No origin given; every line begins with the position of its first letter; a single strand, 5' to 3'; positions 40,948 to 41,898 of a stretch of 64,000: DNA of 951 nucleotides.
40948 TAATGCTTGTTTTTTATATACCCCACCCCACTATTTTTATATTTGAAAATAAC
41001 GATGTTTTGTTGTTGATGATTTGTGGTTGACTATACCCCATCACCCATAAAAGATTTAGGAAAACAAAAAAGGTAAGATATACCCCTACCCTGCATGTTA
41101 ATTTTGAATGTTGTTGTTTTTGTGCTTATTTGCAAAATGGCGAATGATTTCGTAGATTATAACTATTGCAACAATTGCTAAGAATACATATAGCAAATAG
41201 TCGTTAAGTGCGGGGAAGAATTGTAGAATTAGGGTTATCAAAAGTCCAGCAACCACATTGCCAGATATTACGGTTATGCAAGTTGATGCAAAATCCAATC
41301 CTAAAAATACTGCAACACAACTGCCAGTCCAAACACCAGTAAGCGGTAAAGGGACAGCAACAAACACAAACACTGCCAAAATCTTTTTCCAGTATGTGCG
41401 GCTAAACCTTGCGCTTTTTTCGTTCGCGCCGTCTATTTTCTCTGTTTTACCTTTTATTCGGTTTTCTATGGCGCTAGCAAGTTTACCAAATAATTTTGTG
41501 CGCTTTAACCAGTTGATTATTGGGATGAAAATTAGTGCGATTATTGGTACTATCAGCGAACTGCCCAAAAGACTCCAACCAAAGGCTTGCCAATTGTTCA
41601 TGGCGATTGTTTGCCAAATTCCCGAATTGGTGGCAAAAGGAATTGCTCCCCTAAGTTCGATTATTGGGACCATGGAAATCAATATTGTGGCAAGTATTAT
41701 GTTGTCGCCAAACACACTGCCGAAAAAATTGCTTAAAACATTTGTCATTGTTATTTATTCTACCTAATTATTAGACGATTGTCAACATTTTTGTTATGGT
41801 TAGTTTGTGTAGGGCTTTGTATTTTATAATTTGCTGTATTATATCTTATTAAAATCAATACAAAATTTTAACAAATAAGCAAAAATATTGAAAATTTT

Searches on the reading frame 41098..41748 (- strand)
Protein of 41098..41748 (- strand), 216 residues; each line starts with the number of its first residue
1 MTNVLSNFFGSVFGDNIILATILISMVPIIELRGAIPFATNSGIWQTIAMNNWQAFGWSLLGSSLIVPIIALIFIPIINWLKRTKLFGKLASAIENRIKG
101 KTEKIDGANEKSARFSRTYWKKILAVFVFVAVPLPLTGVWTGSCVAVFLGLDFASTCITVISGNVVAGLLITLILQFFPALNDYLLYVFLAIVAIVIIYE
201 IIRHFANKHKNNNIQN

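Call 101: search_protein_families(library=pfam, proteins=[window:41098-41748:-], max_evalue=0.00001)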
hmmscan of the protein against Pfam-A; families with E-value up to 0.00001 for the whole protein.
window:41098-41748:- (216 aa): 1 family
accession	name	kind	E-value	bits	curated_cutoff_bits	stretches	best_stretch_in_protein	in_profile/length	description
PF06695.16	Sm_multidrug_ex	-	1.4e-27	97.2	30.7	1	31-169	1-120/121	Putative small multi-drug export protein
